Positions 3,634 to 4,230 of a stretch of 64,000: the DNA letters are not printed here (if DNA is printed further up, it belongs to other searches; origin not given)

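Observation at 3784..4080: Small acidic-tailed ORF inserted between fusA and tuf with a Phd/YefM-like N-terminal motif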

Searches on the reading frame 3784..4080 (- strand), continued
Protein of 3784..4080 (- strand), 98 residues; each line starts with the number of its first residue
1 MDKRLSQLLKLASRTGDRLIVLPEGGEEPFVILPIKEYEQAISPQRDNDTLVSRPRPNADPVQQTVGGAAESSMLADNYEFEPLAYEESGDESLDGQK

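Call 33: find_encoding_contigs(protein=P0179, flank=5000, max_places=2)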
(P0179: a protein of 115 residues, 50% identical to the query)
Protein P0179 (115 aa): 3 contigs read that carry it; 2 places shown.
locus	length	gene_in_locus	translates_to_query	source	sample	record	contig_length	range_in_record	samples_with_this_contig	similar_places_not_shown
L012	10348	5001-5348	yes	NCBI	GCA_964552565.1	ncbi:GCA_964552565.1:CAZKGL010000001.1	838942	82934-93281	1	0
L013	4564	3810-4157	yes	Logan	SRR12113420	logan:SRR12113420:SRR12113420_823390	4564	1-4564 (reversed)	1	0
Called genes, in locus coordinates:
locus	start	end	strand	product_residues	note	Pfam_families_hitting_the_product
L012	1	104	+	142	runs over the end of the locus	PF00164:Ribosom_S12_S23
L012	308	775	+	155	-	PF00177:Ribosomal_S7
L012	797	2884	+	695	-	PF00009:GTP_EFTU, PF03144:GTP_EFTU_D2, PF22042:EF-G_D2, PF14492:EFG_III, PF16658:RF3_C, PF03764:EFG_IV, PF00679:EFG_C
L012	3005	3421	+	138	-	-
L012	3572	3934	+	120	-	-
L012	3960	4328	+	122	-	-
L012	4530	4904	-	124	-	-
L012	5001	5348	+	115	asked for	PF02604:PhdYeFM_antitox (weak)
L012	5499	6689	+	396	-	PF00009:GTP_EFTU, PF03144:GTP_EFTU_D2, PF03143:GTP_EFTU_D3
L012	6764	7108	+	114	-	PF00338:Ribosomal_S10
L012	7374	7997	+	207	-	PF00297:Ribosomal_L3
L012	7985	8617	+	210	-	PF00573:Ribosomal_L4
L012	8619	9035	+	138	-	PF00276:Ribosomal_L23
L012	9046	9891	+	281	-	PF00181:Ribosomal_L2_N, PF03947:Ribosomal_L2_C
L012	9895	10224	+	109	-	PF00203:Ribosomal_S19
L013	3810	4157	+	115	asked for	PF02604:PhdYeFM_antitox (weak)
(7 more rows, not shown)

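Call 35: search_solved_structures(query=A2, max_evalue=1, show_alignments=3)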
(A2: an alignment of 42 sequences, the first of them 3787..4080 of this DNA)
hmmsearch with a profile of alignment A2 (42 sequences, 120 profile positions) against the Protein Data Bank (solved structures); distinct sequences matched with E-value up to 1: 2.
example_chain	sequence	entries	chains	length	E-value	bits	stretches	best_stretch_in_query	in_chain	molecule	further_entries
4hcw_A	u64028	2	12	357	0.43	14.6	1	4-77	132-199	thiaminase-I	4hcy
2a6q_A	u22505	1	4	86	0.73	13.8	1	21-54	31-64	Antitoxin yefM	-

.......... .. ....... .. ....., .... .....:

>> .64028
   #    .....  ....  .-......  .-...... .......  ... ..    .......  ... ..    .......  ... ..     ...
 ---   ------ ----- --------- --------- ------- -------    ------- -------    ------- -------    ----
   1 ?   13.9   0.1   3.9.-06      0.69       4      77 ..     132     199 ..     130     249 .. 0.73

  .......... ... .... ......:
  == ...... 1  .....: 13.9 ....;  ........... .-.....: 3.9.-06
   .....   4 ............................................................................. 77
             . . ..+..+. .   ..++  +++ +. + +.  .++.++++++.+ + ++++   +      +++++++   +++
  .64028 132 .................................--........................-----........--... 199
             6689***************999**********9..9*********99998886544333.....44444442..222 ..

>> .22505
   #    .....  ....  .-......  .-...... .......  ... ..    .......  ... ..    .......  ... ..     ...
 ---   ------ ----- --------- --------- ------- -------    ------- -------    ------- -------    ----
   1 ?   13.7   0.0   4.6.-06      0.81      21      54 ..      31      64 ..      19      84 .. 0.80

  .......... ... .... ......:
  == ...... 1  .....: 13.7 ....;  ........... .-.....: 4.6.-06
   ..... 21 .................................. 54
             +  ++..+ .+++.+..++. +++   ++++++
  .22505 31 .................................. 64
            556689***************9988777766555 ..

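Call 36: fold_search(model_id=the predicted structure, library=pdb)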
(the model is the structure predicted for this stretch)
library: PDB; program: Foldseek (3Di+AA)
matches with E <= 10: 138; with E <= 0.001: 0
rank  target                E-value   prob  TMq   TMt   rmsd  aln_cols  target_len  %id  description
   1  7v6w_A                6.0e-01  0.89  0.34  0.53   2.1        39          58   20  Crystal structure of heterohexameric Sa2YoeB-Sa2YefM complex bound to 26bp-DNA (released 2021-12-15)
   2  8yxv_I                7.3e-01  0.80  0.32  0.50   2.0        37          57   22  Toxin-antitoxin complex from Streptococcus pneumoniae (released 2025-04-09)
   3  8yxv_C                7.8e-01  0.80  0.32  0.50   1.9        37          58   22  Toxin-antitoxin complex from Streptococcus pneumoniae (released 2025-04-09)
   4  7v5y_A                1.1e+00  0.72  0.34  0.54   1.9        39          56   20  Crystal structure of hexameric complex of Sa2YoeB-Sa2YefM toxin-antitoxin from Staphylococcus aureus (released 2021-12-15)
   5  8yxv_A                1.4e+00  0.63  0.33  0.41   1.9        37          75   22  Toxin-antitoxin complex from Streptococcus pneumoniae (released 2025-04-09)
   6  7v6w_D                1.7e+00  0.63  0.34  0.39   1.9        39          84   20  Crystal structure of heterohexameric Sa2YoeB-Sa2YefM complex bound to 26bp-DNA (released 2021-12-15)
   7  8yxv_G                1.7e+00  0.57  0.32  0.41   1.9        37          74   22  Toxin-antitoxin complex from Streptococcus pneumoniae (released 2025-04-09)
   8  6l8e_L                1.7e+00  0.54  0.37  0.57   3.9        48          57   14  Crystal structure of heterohexameric YoeB-YefM complex bound to 26bp-DNA (released 2020-09-02)
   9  8yzg                  1.8e+00  0.54  0.32  0.49   2.0        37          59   22  Antitoxin protein from S. pneumoniae (released 2025-04-09)
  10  6l8e_D                2.0e+00  0.57  0.35  0.56   1.9        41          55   17  Crystal structure of heterohexameric YoeB-YefM complex bound to 26bp-DNA (released 2020-09-02)
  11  7v5y_B                2.0e+00  0.57  0.34  0.38   2.1        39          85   20  Crystal structure of hexameric complex of Sa2YoeB-Sa2YefM toxin-antitoxin from Staphylococcus aureus (released 2021-12-15)
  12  2f2e_A                2.3e+00  0.06  0.17  0.13  13.7        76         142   16  Crystal Structure of PA1607, a Putative Transcription Factor (released 2006-03-14)
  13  8xt8_D                2.5e+00  0.14  0.20  0.15   7.4        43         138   12  Clostridioides difficile MarR (WP_003434724) with Hg-bound (released 2024-11-20)
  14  5aip_A                2.5e+00  0.14  0.20  0.15   8.4        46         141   15  Crystal structure of NadR in complex with 4-hydroxyphenylacetate (released 2016-03-02)
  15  7qz8_A                2.7e+00  0.14  0.19  0.18   7.1        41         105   17  Transcriptional regulator LmrR with bound daunomycin and with Trp-67 and Trp-96 replaced by the unnatural amino acid 5 (released 2022-11-23)
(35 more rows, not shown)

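Call 40: find_related_loci(query=A4, collection=genome_contigs, flank=4000)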
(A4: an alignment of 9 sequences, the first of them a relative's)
Query A4 (171 aa) in genome_contigs; peptide patterns used: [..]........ (x = any residue, [..] = any of these).
52 stretches matched a pattern; 26 encode a relative of the query (tblastn E <= 1e-3); 26 distinct loci.
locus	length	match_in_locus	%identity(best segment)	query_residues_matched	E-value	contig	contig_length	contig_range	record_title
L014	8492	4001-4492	73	1-171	3e-74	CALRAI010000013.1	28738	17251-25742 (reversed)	MAG: Candidatus Uhrbacteria bacterium isolate MaH-04nov19-6 genome assembly, contig: MaH-04nov19-C3899, whole genome sho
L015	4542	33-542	57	1-171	1e-51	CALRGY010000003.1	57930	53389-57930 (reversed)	MAG: Candidatus Uhrbacteria bacterium isolate TrH-25oct19-103 genome assembly, contig: TrH-25oct19-C771, whole genome sh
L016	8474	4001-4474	52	1-171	2e-40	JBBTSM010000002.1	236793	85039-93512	MAG: Patescibacteria group bacterium isolate H41-bin182_1 H41_bin182_1_000000000002, whole genome shotgun sequence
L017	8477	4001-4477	53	1-171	4e-39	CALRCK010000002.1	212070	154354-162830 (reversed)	MAG: Candidatus Uhrbacteria bacterium isolate Ike-50m-33 genome assembly, contig: Ike-50-c15, whole genome shotgun seque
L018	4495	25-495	53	1-171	2e-38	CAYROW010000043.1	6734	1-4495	MAG TPA_asm: uncultured Gammaproteobacteria bacterium isolate SRP192515_co2_1 genome assembly, contig: NODE_10143_length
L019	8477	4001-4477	48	1-171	7e-35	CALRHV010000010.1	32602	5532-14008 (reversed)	MAG: Candidatus Uhrbacteria bacterium isolate TrH-25oct19-208 genome assembly, contig: TrH-25oct19-C2343, whole genome s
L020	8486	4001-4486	52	1-171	1e-31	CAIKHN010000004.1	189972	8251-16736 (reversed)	Candidatus Uhrbacteria bacterium isolate LJ-3-15m_bin-0684 genome assembly, contig: bin-0684:04/40, whole genome shotgun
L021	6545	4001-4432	44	1-171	8e-28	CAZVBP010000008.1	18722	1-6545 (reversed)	MAG TPA_asm: uncultured Gammaproteobacteria bacterium isolate SRP278252_co2_354 genome assembly, contig: NODE_6074_lengt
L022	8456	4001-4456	43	1-171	5e-27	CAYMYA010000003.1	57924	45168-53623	MAG TPA_asm: uncultured Gammaproteobacteria bacterium isolate SRP192515_co2_178 genome assembly, contig: NODE_320_length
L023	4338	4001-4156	77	1-52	3e-23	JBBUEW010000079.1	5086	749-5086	MAG: Patescibacteria group bacterium isolate H41-bin101_1 H41_bin101_1_000000000079, whole genome shotgun sequence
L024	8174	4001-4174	58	1-57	1e-15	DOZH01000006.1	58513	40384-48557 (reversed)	MAG TPA_asm: Candidatus Uhrbacteria bacterium isolate UBA11707 contig_3399, whole genome shotgun sequence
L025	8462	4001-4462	35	1-170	1e-15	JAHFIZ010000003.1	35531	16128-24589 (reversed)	MAG: Candidatus Uhrbacteria bacterium isolate nzgw374 NODE_1078_length_35532_cov_3.741690, whole genome shotgun sequence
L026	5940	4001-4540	32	1-170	2e-15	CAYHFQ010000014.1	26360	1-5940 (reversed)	MAG TPA_asm: uncultured Gammaproteobacteria bacterium isolate ERP119702_co3_211 genome assembly, contig: NODE_1072_lengt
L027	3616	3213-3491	38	1-128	2e-15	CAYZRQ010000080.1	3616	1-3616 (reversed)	MAG TPA_asm: uncultured Gammaproteobacteria bacterium isolate SRP062349_co6_358 genome assembly, contig: NODE_27810_leng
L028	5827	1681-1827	60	1-50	5e-15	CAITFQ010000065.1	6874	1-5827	Candidatus Uhrbacteria bacterium isolate Umea1p2_bin-0579 genome assembly, contig: bin-0579:65/84, whole genome shotgun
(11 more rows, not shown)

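Call 43: list_cluster_members(proteins=[window:3787-4080:-, window:2395-3579:-, window:4092-6197:-, window:339-974:-, window:8273-9301:-])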
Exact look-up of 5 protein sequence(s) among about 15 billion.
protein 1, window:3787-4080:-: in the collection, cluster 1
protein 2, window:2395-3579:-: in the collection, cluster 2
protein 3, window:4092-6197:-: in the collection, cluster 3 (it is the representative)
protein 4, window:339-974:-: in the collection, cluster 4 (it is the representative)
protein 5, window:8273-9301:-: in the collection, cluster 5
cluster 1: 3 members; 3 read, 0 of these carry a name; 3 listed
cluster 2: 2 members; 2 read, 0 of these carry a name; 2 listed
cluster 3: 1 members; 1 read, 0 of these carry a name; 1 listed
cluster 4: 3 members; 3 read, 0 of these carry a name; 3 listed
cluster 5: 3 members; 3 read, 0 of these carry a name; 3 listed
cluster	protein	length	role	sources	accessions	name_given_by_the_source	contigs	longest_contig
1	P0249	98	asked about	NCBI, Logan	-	-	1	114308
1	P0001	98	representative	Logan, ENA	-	-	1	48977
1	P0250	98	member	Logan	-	-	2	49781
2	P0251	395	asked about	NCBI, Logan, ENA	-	-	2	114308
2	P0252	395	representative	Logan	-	-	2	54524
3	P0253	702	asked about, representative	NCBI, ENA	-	-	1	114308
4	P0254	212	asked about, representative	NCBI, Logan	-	-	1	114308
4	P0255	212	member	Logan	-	-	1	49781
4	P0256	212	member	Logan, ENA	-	-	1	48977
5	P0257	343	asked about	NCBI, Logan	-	-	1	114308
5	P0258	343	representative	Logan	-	-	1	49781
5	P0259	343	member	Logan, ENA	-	-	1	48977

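Call 45: find_encoding_contigs(protein=window:3784-4080:-, flank=1000, max_places=3)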
Protein window:3784-4080:- (98 aa): 1 contig read that carries it; 1 place shown.
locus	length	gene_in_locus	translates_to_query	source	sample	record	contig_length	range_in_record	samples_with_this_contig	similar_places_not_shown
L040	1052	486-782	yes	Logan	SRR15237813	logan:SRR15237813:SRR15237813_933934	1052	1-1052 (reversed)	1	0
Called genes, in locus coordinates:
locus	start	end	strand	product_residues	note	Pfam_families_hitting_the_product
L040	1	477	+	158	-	?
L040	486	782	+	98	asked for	-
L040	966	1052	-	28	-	?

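Call 52: find_related_loci(query=A4, collection=metagenome_contigs, flank=3000)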
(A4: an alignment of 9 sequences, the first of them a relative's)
Query A4 (171 aa) in metagenome_contigs; peptide patterns used: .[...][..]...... (x = any residue, [..] = any of these).
202 stretches matched a pattern; 87 encode a relative of the query (tblastn E <= 1e-3); the best 80 are kept; 80 distinct loci.
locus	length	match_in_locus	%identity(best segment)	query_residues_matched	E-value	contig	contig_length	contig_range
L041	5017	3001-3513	100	1-171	1e-109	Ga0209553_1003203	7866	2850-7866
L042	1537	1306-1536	90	1-77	1e-42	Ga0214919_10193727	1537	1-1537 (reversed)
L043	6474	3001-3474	52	1-171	3e-40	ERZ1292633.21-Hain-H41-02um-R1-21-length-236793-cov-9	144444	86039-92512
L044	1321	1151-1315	82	1-55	4e-26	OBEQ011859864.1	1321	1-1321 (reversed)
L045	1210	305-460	55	1-53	1e-13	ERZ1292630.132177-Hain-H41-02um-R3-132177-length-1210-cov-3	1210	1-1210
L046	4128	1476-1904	33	1-170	2e-13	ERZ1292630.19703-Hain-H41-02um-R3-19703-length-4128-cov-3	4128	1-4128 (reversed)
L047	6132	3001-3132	67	1-45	5e-13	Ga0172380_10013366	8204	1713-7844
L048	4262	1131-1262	62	1-45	1e-12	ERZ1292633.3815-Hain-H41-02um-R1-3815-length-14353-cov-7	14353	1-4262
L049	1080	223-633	30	4-170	3e-12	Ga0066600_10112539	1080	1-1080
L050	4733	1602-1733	60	1-45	4e-12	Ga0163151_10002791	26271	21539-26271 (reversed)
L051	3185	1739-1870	60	1-45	5e-12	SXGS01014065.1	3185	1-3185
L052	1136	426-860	30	5-171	7e-11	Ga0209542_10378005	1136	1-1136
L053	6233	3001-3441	33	5-170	6e-10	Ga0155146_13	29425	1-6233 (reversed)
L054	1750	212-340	49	4-46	8e-9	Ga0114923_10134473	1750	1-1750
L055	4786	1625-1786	44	4-57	9e-9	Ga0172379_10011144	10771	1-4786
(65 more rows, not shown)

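Call 62: predict_structure(alignment_id=A6)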
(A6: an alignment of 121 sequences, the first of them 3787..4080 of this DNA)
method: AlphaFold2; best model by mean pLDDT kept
length: 98 residues; sequences in the alignment: 121
mean_pLDDT: 70.4   pTM: 0.36
mean pLDDT of the five models: 70.4, 68.9, 67.8, 67.5, 66.3
residues with pLDDT >= 90: 27; 70-90: 23; 50-70: 25; < 50: 23
segments of 3 or more residues with pLDDT < 50: 48-51, 55-69
pLDDT, mean of each block of 10 residues (from residue 1): 88 92 92 89 61 46 46 61 71 55
secondary structure, 60 per line:
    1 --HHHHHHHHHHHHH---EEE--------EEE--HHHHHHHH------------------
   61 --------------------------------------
elements in order: H3-15 E19-21 E30-32 H35-42
